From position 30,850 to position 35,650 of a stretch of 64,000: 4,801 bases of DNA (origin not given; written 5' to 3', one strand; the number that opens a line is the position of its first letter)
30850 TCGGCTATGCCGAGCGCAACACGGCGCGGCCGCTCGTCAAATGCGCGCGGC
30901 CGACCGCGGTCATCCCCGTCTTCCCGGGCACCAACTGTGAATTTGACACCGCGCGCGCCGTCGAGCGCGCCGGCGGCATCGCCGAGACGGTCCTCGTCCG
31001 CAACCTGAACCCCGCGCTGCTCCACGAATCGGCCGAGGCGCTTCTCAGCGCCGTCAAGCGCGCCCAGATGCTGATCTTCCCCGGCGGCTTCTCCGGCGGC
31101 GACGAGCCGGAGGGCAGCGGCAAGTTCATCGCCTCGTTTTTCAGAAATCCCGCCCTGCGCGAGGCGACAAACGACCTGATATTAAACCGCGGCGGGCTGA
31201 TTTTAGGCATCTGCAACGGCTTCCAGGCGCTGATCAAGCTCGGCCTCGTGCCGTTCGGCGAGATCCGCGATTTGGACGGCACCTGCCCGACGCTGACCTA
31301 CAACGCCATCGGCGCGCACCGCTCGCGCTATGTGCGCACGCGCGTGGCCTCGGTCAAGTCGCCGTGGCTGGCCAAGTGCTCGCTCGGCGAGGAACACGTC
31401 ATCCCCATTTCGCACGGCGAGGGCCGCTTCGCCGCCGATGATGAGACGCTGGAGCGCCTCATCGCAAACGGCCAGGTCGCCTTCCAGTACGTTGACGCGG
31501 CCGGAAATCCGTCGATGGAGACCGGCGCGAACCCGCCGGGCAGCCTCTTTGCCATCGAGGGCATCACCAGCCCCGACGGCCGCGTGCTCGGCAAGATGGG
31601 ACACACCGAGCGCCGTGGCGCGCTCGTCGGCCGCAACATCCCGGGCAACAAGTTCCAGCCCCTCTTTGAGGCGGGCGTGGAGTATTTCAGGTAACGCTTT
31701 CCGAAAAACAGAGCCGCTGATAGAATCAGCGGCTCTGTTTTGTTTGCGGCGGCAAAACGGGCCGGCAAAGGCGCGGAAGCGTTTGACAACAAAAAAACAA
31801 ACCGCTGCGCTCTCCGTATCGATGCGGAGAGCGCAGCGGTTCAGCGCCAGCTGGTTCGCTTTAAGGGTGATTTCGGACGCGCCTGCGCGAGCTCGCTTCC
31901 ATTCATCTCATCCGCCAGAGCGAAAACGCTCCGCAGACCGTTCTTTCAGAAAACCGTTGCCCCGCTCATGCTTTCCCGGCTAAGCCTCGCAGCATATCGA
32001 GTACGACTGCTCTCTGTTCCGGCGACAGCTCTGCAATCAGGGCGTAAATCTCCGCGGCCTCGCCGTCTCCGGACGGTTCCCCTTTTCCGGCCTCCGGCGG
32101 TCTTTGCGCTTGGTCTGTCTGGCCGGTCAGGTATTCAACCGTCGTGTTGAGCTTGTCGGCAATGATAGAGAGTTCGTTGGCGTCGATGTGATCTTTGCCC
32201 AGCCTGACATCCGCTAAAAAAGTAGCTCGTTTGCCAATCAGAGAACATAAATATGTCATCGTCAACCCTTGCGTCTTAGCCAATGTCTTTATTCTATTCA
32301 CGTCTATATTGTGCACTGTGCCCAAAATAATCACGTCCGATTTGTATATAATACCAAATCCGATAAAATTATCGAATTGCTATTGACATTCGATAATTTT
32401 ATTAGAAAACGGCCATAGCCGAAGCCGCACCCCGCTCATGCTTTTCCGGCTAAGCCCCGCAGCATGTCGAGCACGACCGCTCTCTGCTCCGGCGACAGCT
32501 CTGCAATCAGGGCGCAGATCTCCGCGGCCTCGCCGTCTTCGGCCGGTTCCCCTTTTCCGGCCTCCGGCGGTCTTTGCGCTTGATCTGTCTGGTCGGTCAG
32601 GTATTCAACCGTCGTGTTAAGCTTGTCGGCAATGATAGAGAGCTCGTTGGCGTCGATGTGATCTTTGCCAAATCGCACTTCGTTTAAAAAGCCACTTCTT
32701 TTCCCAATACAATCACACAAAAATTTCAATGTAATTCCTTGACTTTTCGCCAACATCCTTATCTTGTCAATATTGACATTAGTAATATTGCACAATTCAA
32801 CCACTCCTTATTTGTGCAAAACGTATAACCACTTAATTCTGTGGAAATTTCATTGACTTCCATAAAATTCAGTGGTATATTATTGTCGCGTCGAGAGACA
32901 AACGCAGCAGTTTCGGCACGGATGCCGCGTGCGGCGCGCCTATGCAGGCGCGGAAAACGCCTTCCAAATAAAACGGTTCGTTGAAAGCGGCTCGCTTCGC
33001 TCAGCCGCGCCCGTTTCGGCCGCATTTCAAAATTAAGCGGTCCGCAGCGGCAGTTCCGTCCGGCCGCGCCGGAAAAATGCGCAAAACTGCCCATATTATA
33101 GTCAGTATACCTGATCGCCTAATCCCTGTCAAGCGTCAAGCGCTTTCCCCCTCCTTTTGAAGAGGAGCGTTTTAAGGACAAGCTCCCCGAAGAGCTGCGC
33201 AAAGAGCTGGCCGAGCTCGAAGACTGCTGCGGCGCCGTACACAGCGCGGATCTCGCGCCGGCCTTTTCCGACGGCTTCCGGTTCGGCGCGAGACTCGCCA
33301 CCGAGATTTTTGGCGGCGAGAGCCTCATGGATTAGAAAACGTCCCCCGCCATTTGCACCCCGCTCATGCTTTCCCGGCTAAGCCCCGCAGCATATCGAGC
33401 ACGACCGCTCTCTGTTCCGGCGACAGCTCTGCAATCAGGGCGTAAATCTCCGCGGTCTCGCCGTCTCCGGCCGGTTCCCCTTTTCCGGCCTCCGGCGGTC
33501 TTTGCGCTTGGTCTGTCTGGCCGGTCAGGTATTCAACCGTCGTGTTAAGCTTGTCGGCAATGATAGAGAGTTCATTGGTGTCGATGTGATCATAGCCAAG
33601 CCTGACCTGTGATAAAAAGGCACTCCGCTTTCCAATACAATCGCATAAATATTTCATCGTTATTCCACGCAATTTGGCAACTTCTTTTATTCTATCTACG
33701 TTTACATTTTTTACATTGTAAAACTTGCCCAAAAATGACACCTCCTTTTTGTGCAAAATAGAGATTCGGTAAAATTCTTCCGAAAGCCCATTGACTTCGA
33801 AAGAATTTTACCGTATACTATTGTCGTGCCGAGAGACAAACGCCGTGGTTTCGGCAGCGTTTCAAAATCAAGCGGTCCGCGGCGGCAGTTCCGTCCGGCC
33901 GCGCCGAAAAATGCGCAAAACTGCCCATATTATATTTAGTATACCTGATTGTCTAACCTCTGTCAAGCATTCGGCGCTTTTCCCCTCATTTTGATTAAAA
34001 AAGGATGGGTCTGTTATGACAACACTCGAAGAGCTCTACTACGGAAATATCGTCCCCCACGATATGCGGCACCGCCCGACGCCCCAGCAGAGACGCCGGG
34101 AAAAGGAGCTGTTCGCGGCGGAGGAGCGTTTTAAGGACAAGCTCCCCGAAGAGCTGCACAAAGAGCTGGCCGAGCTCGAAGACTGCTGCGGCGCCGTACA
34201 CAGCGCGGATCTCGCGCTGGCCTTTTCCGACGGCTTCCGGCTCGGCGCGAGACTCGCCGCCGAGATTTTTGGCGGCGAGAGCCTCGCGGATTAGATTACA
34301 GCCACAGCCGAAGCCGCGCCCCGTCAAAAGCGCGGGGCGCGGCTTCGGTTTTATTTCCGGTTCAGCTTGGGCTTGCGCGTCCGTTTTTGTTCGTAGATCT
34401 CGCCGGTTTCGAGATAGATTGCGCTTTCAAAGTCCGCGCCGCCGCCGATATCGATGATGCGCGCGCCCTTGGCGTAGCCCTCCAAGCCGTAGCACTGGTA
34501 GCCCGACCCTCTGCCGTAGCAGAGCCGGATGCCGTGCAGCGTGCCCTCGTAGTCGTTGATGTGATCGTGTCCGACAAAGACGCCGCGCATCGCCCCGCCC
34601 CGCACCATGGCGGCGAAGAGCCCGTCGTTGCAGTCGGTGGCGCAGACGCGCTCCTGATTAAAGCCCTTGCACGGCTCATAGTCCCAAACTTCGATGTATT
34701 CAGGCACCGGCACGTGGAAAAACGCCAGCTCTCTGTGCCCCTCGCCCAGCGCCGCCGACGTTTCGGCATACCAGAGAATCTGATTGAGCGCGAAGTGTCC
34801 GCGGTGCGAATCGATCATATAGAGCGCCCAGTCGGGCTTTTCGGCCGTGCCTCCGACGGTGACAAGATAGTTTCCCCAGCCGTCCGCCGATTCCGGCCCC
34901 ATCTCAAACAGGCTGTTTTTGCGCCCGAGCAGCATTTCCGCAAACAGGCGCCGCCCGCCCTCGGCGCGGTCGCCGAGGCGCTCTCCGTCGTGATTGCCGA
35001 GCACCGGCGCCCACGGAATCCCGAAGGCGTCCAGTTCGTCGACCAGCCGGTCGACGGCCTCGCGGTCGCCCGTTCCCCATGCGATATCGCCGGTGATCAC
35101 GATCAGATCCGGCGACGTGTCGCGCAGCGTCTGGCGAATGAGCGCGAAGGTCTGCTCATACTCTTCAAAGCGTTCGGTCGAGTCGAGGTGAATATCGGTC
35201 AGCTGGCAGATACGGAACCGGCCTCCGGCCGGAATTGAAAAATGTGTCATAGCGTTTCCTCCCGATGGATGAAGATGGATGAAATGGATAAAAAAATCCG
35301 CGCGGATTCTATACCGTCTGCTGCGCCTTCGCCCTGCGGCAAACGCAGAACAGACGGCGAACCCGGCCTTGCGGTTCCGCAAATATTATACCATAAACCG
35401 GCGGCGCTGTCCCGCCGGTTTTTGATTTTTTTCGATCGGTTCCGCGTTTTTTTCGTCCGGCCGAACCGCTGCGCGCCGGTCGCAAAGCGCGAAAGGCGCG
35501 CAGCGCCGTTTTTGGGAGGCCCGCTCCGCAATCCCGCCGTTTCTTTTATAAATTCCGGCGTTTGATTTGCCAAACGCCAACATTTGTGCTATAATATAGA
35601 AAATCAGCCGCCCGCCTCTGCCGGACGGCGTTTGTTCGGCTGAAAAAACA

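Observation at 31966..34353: Tandem triplication of a divergent XRE-repressor / small helical protein cassette, in three stages of decay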

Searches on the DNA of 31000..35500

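Call 5: search_rna_families(source=window, start=31000, end=35500, threshold=evalue, max_evalue=1)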
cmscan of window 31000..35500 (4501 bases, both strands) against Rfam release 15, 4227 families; matches with E-value up to 1: 2.
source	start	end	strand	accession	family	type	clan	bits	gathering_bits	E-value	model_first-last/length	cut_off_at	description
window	31704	31850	-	RF02356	BjrC1505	Gene; sRNA;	-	23.6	50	0.23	1-140/140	no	Alphaproteobacterial sRNA BjrC1505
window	31704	31741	+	RF00084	CsrC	Gene; sRNA;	CL00106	16.4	61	0.079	208-244/255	no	CsrC RNA family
